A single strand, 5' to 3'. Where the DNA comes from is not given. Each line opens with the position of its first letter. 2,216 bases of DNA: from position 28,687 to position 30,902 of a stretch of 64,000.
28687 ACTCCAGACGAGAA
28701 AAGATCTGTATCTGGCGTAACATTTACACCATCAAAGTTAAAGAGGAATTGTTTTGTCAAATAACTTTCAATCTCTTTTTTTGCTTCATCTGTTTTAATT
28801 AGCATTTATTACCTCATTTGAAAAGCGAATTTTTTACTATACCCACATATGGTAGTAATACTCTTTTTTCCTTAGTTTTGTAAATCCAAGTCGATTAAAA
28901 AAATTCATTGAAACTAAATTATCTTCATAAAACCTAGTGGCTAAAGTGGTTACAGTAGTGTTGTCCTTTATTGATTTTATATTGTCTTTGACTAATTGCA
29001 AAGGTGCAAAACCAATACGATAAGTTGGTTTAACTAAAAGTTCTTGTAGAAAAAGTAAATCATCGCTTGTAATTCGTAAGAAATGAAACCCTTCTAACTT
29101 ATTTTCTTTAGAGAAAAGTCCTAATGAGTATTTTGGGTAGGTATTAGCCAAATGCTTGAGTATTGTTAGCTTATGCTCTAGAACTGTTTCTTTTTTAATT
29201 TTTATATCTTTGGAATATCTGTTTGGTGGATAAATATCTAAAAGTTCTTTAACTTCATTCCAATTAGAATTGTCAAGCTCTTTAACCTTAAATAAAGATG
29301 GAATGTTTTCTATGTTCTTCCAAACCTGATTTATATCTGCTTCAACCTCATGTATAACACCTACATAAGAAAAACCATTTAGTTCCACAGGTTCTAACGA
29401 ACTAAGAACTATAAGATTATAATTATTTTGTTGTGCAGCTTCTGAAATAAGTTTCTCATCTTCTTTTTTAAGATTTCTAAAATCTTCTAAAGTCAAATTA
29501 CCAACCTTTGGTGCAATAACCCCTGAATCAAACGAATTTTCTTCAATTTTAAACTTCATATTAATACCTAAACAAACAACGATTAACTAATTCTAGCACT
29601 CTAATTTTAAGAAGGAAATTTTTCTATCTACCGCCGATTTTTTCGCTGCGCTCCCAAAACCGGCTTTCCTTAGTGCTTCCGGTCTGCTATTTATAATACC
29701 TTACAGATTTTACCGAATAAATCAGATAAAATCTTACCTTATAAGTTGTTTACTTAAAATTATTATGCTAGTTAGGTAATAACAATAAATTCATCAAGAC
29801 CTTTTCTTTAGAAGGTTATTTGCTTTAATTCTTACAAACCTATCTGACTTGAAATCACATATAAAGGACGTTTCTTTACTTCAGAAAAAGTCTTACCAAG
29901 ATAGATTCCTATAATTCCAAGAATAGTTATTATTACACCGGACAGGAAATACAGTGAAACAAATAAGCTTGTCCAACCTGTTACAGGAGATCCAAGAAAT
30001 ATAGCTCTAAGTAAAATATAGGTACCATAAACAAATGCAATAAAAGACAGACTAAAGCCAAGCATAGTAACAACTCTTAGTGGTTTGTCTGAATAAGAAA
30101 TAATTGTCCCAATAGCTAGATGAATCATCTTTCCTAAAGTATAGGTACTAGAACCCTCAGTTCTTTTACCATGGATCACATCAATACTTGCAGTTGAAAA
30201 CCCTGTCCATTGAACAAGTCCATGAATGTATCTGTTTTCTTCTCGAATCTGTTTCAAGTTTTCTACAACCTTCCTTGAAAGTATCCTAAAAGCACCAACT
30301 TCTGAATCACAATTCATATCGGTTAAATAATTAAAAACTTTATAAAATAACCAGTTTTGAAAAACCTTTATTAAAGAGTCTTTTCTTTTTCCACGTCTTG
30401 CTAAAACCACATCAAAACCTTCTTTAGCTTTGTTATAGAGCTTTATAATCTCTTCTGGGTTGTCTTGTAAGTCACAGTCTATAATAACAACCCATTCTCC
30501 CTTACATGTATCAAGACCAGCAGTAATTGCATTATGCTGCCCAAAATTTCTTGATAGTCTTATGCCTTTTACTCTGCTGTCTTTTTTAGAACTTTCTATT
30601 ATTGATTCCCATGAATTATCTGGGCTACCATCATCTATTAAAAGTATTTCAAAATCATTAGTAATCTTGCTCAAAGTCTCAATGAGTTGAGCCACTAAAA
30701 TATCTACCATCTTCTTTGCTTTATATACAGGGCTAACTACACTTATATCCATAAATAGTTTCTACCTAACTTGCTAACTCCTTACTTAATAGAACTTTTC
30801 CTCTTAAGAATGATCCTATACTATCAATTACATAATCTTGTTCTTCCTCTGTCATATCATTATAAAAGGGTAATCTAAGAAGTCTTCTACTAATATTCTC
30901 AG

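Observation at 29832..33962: Arn-pathway-like module: sugar aminotransferase, polyprenyl-P GT2 and a GT-C/TPR transferase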

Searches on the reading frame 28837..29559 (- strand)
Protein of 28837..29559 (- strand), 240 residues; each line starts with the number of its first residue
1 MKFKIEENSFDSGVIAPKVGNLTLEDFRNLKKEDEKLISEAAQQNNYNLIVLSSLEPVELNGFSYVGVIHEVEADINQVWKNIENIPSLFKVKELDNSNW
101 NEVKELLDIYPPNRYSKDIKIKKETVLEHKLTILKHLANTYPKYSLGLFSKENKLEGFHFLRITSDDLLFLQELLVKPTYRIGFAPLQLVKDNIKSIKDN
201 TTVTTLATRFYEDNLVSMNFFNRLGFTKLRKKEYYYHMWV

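Call 3: search_protein_families(library=pfam, proteins=[window:28837-29559:-], max_evalue=0.01)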
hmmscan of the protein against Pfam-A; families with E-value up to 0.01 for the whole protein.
window:28837-29559:- (240 aa): 1 family
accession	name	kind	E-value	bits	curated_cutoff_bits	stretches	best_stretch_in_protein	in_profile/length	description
PF08445.16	FR47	-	0.0037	17.6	22.1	1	162-234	16-85/86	FR47-like protein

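Call 6: search_protein_families(library=ncbifam, proteins=[window:28837-29559:-], max_evalue=0.01)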
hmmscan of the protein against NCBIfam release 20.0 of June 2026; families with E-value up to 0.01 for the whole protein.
window:28837-29559:- (240 aa): 3 families
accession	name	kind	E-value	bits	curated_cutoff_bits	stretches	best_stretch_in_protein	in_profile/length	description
TIGR01575.1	rimI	equivalog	0.00062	19.9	86.4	1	135-237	25-123/132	ribosomal protein S18-alanine N-acetyltransferase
NF005840.0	PRK07757.1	equivalog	0.006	16.5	154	1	148-239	46-131/153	N-acetyltransferase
NF007025.1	PRK09491.1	equivalog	0.0087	16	173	0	149-236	44-129/145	ribosomal protein S18-alanine N-acetyltransferase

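Call 68: search_solved_structures(query=window:28837-29559:-, max_evalue=10)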
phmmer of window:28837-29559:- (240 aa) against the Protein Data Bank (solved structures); distinct sequences matched with E-value up to 10: 1.
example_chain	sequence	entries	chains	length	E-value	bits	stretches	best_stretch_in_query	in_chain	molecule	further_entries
2k1h_A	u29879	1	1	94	0.18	14.5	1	42-104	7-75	Uncharacterized protein SeR13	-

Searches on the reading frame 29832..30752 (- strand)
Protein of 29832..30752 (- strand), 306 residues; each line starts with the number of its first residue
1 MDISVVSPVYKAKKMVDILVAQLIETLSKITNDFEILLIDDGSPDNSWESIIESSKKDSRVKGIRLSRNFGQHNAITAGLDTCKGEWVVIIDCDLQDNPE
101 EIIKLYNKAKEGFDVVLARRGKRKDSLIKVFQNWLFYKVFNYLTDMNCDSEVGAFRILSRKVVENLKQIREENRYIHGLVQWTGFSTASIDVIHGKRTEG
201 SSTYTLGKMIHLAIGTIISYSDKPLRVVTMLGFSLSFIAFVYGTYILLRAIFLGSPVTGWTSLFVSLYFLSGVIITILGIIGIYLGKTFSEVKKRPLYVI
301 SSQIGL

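Call 3: search_protein_families(library=pfam, proteins=[window:29832-30752:-], max_evalue=0.01)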
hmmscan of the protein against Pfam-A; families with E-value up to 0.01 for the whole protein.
window:29832-30752:- (306 aa): 3 families
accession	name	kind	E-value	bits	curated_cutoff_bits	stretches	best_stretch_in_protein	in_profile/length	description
PF00535.33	Glycos_transf_2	-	1.1e-28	100.7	23.3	1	4-165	1-166/168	Glycosyl transferase family 2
PF10111.15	Glyco_tranf_2_2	-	0.00031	20.8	27.3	1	4-103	1-103/276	Glycosyltransferase like family 2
PF05674.17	DUF816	-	0.003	17.9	24.6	0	91-142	110-164/176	Baculovirus protein of unknown function (DUF816)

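Call 6: search_protein_families(library=ncbifam, proteins=[window:29832-30752:-], max_evalue=0.01)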
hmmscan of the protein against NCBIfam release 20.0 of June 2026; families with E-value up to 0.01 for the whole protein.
window:29832-30752:- (306 aa): 22 families
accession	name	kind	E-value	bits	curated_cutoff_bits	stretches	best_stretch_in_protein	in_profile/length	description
NF047588.1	GlcsyltransPgfSStrep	equivalog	6.4e-68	229.2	500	1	1-302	1-304/308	glycosyltransferase PgfS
NF007986.1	PRK10714.1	equivalog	9e-53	179.3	529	1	3-303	8-311/316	undecaprenyl-phosphate 4-deoxy-4-formamido-L-arabinose transferase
NF047683.1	TeichurnBiosyTuaG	equivalog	2.3e-11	43.8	400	1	3-103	8-105/252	teichuronic acid biosynthesis protein TuaG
TIGR03937.1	PgaC_IcaA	equivalog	1.2e-10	41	422.3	1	3-94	47-135/407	poly-beta-1,6-N-acetyl-D-glucosamine synthase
NF007482.0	PRK10073.1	equivalog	3.3e-10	39.5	423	1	3-109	8-110/334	glycosyltransferase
NF041875.1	EPS_EpsD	equivalog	6.2e-10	39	370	1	3-109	1-104/325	exopolysaccharide biosynthesis glycosyltransferase EpsD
NF050050.1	ProtGlycPglI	equivalog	9.3e-09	35.1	500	1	3-125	4-124/306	GalNAc(5)-diNAcBac-PP-undecaprenol beta-1,3-glucosyltransferase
TIGR03965.1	mycofact_glyco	equivalog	2e-08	33.6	280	1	2-97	75-167/467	mycofactocin biosynthesis glycosyltransferase MftF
TIGR04182.1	glyco_TIGR04182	equivalog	5.3e-07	29.3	325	1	20-282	15-279/293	S-layer glycoprotein N-glycosyltransferase AglJ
TIGR04242.1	nodulat_NodC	equivalog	3.7e-05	22.9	550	1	29-110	75-157/395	chitooligosaccharide synthase NodC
NF010496.0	PRK13915.1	equivalog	7.7e-05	21.9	262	1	2-103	32-135/307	glucosyl-3-phosphoglycerate synthase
TIGR04283.1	glyco_like_mftF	equivalog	0.00014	21.5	182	1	3-104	1-95/221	TIGR04283 family arsenosugar biosynthesis glycosyltransferase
TIGR03111.1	glyc2_xrt_Gpos1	hypoth_equivalog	0.00019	20.4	363.95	1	2-108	50-155/439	TIGR03111 family XrtG-associated glycosyltransferase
NF038302.1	EPS_HpsE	equivalog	0.00022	20.3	300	1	1-107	1-109/307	hormogonium polysaccharide biosynthesis glycosyltransferase HpsE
NF041394.1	GtaseAglG_Halo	equivalog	0.00031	20.1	440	1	1-107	1-105/304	glucosyl-dolichyl phosphate glucuronosyltransferase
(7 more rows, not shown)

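Call 22: search_solved_structures(query=window:29832-30752:-, max_evalue=0.001, show_alignments=2)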
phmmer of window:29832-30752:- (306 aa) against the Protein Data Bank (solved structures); distinct sequences matched with E-value up to 0.001: 20.
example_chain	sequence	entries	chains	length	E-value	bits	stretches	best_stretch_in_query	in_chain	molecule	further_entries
5ekp_C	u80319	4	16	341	3.3e-66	226.7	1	2-305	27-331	Uncharacterized glycosyltransferase sll0501 | Glycosyltransferase sll0501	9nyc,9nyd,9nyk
9nye_A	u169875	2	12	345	3.4e-66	226.7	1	2-305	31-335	Glycosyltransferase sll0501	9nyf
5eke_A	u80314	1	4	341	4.3e-66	226.4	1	2-305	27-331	Uncharacterized glycosyltransferase sll0501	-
9bhc_C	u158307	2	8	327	7.2e-42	146.8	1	3-302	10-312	Undecaprenyl-phosphate 4-deoxy-4-formamido-L-arabinose transferase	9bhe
9hwj_A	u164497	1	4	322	8.2e-42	146.7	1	3-302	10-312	Undecaprenyl-phosphate 4-deoxy-4-formamido-L-arabinose transferase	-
8vxh_A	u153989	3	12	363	1e-41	146.3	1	3-302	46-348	Undecaprenyl-phosphate 4-deoxy-4-formamido-L-arabinose transferase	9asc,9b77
5mlz_A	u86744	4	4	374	5.6e-15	58.6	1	1-138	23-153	Dolichol monophosphate mannose synthase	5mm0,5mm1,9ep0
2z87_A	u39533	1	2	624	2.2e-12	50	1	3-103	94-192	Chondroitin synthase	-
2z86_A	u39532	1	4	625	2.2e-12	50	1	3-103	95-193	Chondroitin synthase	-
3bcv_A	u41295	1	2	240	1.8e-09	40.5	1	3-111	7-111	Putative glycosyltransferase protein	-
5hea_A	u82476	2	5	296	4.3e-07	32.7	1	3-101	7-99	Putative glycosyltransferase (GalT1)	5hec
6h1j_A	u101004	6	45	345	2.1e-05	27.2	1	3-121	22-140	Probable ss-1,3-N-acetylglucosaminyltransferase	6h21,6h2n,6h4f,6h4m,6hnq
8vh7_A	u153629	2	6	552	0.00014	24.5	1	17-107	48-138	Heparosan synthase B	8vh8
8viw_A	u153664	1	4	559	0.00014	24.4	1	17-107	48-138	Heparosan synthase B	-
9jma_A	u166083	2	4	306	0.00018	24.1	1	3-116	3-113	GalNAc(5)-diNAcBac-PP-undecaprenol beta-1,3-glucosyltransferase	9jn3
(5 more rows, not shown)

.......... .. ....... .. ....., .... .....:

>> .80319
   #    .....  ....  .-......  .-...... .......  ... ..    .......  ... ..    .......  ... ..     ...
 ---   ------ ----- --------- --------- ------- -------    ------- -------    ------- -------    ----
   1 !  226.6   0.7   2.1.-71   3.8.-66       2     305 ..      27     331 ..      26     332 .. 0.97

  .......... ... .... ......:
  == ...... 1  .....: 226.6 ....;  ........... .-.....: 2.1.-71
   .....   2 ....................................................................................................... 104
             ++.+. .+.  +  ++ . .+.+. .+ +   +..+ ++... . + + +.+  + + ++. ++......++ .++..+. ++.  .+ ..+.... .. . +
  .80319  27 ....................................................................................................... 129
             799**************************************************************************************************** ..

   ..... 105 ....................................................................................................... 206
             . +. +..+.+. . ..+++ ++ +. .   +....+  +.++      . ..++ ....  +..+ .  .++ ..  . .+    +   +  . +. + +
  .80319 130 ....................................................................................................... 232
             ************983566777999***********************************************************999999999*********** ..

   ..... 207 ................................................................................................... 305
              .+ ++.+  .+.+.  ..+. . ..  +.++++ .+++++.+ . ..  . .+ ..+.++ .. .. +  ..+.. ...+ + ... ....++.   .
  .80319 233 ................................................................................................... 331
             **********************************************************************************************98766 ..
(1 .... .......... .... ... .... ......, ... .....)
